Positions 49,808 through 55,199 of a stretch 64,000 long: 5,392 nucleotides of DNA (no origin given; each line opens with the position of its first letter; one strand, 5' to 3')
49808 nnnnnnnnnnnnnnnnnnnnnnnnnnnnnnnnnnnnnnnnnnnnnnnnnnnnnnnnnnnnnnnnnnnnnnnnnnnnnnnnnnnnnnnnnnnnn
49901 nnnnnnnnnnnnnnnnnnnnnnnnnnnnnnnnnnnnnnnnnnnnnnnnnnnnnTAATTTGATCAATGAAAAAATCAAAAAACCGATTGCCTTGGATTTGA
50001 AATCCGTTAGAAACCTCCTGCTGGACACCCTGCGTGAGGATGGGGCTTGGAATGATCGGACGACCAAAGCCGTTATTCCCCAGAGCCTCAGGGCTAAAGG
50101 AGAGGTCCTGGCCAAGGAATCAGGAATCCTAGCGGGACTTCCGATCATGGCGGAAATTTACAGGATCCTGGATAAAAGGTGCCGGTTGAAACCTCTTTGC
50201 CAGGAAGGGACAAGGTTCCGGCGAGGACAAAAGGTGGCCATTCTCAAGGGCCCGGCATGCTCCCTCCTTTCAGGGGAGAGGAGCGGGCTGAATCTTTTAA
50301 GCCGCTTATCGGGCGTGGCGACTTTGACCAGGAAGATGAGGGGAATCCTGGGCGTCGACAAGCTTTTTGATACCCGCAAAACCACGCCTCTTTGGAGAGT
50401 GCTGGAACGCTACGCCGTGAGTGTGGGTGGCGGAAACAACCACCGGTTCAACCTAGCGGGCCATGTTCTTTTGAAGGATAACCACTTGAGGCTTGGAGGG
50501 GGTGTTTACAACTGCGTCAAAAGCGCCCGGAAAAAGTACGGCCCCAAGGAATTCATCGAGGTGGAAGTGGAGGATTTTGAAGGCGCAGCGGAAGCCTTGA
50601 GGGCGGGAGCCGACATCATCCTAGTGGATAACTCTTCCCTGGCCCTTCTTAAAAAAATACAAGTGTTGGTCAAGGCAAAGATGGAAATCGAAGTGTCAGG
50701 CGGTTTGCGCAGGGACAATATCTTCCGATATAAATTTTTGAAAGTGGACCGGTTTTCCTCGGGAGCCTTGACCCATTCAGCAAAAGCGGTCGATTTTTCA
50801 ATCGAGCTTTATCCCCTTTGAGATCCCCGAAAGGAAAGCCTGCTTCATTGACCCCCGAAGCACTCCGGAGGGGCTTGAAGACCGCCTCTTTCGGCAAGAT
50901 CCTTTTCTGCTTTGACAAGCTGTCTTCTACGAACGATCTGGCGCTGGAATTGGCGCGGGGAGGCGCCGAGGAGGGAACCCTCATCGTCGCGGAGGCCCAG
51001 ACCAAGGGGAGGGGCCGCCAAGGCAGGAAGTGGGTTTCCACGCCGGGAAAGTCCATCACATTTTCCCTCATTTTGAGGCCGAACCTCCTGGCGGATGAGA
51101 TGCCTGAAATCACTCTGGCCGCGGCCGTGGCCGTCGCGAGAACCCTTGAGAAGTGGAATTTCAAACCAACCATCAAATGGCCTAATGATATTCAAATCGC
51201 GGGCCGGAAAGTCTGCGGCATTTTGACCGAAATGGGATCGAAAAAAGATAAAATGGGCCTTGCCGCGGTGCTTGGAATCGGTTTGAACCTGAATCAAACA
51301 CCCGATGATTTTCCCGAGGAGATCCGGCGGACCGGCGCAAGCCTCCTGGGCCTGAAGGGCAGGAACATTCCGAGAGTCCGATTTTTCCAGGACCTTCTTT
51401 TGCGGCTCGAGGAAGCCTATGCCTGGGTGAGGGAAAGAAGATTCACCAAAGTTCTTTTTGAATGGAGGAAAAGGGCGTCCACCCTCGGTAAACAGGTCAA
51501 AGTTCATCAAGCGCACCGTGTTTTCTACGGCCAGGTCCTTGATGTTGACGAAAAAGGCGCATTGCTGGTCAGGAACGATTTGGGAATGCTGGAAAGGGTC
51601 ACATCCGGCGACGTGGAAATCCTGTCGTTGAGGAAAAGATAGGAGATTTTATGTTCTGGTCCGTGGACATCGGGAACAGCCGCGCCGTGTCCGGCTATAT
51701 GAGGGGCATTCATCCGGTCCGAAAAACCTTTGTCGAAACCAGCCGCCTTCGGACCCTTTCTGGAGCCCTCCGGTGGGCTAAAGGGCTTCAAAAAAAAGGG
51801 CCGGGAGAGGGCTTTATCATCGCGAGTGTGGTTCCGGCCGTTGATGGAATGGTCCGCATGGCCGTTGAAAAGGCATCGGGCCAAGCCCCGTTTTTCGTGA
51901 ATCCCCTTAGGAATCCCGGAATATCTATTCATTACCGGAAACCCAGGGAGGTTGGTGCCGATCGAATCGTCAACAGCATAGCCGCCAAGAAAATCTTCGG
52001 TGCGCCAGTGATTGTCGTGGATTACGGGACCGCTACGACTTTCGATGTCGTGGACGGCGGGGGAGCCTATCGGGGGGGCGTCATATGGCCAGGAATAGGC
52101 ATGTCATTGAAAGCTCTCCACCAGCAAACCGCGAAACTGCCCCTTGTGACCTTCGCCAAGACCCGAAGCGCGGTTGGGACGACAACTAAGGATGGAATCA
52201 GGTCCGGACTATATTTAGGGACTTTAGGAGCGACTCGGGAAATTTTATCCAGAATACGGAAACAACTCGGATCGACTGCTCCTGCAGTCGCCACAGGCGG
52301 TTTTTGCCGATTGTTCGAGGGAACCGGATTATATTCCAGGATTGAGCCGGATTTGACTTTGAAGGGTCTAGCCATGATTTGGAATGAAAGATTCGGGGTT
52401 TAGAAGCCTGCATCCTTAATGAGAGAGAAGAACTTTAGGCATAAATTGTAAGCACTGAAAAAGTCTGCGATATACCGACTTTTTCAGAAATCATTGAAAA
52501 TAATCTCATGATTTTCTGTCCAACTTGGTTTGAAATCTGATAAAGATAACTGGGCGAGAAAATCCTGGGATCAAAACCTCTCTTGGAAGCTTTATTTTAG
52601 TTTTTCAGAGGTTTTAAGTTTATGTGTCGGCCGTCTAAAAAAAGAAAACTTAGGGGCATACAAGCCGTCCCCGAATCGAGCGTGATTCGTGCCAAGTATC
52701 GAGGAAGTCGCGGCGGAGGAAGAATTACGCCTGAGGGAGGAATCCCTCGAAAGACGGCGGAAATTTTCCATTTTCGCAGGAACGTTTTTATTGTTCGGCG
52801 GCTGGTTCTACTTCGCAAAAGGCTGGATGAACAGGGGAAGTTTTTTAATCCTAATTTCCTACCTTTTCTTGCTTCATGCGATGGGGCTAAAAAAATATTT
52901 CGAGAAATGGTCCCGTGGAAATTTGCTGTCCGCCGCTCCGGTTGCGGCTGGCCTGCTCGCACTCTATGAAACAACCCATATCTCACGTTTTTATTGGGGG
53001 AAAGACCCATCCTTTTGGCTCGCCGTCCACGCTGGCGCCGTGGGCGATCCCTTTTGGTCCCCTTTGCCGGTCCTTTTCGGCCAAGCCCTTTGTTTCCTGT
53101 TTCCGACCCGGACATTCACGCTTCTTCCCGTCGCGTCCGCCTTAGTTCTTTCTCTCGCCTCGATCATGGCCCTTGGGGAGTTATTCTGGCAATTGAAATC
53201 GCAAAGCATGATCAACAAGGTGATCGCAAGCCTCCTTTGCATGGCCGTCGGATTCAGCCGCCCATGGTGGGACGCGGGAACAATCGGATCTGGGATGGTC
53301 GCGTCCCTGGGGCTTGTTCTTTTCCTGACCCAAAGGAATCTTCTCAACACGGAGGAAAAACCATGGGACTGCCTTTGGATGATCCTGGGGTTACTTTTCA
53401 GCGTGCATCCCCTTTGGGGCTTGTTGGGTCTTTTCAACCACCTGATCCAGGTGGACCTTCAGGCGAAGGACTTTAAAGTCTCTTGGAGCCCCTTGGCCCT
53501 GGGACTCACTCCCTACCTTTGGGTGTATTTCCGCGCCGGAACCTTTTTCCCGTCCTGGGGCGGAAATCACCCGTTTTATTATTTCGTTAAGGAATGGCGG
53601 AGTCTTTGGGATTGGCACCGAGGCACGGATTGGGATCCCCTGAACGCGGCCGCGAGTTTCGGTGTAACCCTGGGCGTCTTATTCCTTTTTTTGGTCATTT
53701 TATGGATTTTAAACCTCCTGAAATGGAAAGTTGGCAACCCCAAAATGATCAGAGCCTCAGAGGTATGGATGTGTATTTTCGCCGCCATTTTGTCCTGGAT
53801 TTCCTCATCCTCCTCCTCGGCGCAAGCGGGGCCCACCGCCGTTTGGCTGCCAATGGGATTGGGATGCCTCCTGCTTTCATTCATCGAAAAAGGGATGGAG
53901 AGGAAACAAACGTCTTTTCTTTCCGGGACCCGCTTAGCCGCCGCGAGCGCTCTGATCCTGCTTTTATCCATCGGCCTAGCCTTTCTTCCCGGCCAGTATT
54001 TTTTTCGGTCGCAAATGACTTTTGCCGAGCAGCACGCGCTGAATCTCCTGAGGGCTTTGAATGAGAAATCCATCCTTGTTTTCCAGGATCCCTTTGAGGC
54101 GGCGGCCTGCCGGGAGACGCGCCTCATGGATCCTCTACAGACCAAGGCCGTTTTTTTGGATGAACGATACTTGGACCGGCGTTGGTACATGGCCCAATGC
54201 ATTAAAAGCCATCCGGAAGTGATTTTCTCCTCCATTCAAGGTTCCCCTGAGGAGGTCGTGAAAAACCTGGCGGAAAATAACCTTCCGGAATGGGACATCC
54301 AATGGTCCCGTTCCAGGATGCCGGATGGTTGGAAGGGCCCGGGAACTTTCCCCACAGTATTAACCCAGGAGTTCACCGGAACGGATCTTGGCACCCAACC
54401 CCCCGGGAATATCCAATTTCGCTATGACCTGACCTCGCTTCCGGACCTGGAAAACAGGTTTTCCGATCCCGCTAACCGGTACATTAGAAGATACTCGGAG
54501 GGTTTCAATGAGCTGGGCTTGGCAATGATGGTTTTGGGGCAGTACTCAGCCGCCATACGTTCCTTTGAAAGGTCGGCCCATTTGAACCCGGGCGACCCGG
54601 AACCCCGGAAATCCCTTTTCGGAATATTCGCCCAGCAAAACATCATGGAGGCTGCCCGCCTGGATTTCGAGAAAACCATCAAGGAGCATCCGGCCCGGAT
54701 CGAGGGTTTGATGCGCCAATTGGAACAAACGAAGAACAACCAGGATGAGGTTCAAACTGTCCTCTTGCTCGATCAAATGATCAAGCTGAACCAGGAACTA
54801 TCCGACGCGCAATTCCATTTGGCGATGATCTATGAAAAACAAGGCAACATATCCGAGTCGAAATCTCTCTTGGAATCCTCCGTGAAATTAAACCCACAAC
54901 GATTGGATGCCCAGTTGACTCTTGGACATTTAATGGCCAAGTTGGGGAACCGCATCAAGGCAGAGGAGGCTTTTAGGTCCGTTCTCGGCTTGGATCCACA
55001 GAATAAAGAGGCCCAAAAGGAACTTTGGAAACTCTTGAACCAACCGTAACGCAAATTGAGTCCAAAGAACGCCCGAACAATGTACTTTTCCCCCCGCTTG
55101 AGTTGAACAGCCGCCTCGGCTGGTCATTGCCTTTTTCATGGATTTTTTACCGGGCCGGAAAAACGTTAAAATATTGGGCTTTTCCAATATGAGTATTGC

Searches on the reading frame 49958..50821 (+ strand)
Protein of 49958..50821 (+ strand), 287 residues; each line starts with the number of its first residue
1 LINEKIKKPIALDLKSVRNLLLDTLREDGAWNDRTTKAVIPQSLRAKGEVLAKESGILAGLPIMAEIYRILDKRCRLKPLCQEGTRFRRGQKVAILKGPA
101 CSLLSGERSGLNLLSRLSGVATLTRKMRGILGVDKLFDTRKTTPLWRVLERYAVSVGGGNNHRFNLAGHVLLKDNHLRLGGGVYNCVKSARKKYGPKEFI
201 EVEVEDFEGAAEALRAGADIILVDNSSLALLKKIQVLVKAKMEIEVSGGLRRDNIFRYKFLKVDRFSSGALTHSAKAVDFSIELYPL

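Call 7: search_protein_families(library=pfam, proteins=[window:49958-50821:+], max_evalue=0.00001)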
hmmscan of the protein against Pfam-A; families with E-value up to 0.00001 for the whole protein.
window:49958-50821:+ (287 aa): 2 families
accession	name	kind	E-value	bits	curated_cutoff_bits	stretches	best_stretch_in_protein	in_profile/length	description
PF01729.25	QRPTase_C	-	1.6e-45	155.3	23.1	1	120-282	1-168/169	Quinolinate phosphoribosyl transferase, C-terminal domain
PF02749.22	QRPTase_N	-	4.8e-19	68.8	27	1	33-118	1-82/82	Quinolinate phosphoribosyl transferase, N-terminal domain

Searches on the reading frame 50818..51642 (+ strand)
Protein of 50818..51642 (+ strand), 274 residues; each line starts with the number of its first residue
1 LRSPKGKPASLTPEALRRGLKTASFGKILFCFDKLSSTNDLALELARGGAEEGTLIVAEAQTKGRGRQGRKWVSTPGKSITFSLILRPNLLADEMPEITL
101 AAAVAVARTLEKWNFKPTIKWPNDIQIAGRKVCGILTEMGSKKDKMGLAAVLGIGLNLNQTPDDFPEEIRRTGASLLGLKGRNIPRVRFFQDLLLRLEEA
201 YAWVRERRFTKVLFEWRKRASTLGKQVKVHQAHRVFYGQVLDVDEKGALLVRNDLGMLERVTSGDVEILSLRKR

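Call 7: search_protein_families(library=pfam, proteins=[window:50818-51642:+], max_evalue=0.00001)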
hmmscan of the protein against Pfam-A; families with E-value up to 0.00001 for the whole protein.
window:50818-51642:+ (274 aa): 2 families
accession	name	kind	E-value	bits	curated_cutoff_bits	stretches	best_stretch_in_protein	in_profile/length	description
PF03099.24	BPL_LplA_LipB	-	1.6e-18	67.4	21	1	35-157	5-133/133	Biotin/lipoate A/B protein ligase family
PF02237.23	BPL_C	-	5.3e-09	36.3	21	1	222-268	1-47/48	Biotin protein ligase C terminal domain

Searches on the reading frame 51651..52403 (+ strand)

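Call 7: search_protein_families(library=pfam, proteins=[window:51651-52403:+], max_evalue=0.00001)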
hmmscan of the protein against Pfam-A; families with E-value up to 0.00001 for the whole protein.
window:51651-52403:+ (250 aa): 1 family
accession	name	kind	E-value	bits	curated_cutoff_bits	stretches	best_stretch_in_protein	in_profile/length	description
PF03309.20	Pan_kinase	-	4.1e-52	177.5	24.7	1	5-200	4-204/205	Type III pantothenate kinase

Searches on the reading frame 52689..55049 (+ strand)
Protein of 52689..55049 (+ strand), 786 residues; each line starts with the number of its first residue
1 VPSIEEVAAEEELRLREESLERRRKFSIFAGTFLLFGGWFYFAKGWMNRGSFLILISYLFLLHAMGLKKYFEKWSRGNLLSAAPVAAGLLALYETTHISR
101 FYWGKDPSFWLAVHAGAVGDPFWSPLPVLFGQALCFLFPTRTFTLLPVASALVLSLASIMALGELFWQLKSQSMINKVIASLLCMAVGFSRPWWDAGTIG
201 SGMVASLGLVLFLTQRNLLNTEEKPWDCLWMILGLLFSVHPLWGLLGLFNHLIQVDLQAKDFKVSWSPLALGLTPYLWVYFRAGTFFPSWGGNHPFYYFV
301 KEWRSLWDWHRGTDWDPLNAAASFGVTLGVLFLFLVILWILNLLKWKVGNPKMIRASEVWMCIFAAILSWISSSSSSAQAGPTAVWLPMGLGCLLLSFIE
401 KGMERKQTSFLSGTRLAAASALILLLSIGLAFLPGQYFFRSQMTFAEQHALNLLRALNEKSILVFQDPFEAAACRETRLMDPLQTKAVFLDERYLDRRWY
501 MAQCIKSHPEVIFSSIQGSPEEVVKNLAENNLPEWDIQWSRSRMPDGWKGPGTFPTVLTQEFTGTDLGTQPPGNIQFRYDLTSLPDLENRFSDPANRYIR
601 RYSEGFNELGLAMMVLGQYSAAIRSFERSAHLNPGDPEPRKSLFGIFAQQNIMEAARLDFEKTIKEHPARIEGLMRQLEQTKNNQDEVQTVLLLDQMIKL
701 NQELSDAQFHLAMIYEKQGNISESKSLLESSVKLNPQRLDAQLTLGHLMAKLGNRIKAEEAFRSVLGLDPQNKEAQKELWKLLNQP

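Call 4: search_protein_families(library=pfam, proteins=[window:52689-55049:+], max_evalue=0.01)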
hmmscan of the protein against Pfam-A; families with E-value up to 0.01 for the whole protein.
window:52689-55049:+ (786 aa): 14 families
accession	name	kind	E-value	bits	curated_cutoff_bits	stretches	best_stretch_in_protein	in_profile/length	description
PF07719.23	TPR_2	-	5.3e-15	54.7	27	2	604-636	2-34/34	Tetratricopeptide repeat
PF13428.12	TPR_14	-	2.7e-11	43.4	23.5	0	740-781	2-43/44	Tetratricopeptide repeat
PF13181.12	TPR_8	-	6.7e-11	41.9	25.7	1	706-737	2-33/34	Tetratricopeptide repeat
PF00515.34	TPR_1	-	1.4e-10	40.9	27.8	0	604-635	2-33/34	Tetratricopeptide repeat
PF14559.12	TPR_19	-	3.1e-10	40.7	25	1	718-776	4-62/68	Tetratricopeptide repeat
PF13174.12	TPR_6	-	1.4e-07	32.1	26.3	0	706-737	1-32/33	Tetratricopeptide repeat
PF13432.12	TPR_16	-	1.1e-06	29.4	32.7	0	711-772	3-64/65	Tetratricopeptide repeat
PF23914.1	TPR_CcmH_CycH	-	3.1e-05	24.3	42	0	609-638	56-85/158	Cytochrome c-type biogenesis protein H TPR domain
PF13371.12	TPR_9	-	6.5e-05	23.3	35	0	613-670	5-62/73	Tetratricopeptide repeat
PF13431.12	TPR_17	-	0.00072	20.1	24.4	0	693-723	1-31/34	Tetratricopeptide repeat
PF13414.12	TPR_11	-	0.00076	19.6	26.8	0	616-639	7-30/42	TPR repeat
PF13424.12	TPR_12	-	0.0038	17.8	30.1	0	707-768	5-74/77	Tetratricopeptide repeat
PF13429.12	TPR_15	-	0.0054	16.6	26.2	0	672-757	111-198/280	Tetratricopeptide repeat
PF13176.12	TPR_7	-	0.0057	17.1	27.9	0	616-638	12-36/36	Tetratricopeptide repeat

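Call 8: search_protein_families(library=ncbifam, proteins=[window:52689-55049:+], max_evalue=0.001)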
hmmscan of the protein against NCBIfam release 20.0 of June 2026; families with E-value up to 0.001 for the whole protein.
window:52689-55049:+ (786 aa): 9 families
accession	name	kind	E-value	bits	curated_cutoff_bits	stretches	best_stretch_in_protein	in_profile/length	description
TIGR02917.1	PEP_TPR_lipo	equivalog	1.3e-14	53.1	312.2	1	605-779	467-641/899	XrtA/PEP-CTERM system TPR-repeat protein PrsT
TIGR02521.1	type_IV_pilW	equivalog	4.7e-12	46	154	1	702-775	28-101/234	type IV pilus biogenesis/stability protein PilW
NF040959.1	MamA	equivalog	1.4e-10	41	200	1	686-775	52-141/204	magnetosome protein MamA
NF047507.1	TPR_BatC_Lepto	exception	7.1e-06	25.6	175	1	717-780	70-137/214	TPR repeat-containing protein BatC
TIGR02552.1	LcrH_SycD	equivalog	8.3e-06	25.6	104.8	0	608-664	57-113/136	SycD/LcrH family type III secretion system chaperone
TIGR00540.1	TPR_hemY_coli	hypoth_equivalog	5.7e-05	22.1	142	0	660-764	284-384/385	heme biosynthesis-associated TPR protein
NF033762.1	social_mot_Tgl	equivalog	7.1e-05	22.3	225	0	702-780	28-107/252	social motility TPR repeat lipoprotein Tgl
NF008391.2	PRK11189.1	equivalog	0.00014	21.4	250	0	680-775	37-135/297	lipoprotein NlpI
TIGR02795.1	tol_pal_ybgF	equivalog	0.00025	21.6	90.1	0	704-778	38-115/119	tol-pal system protein YbgF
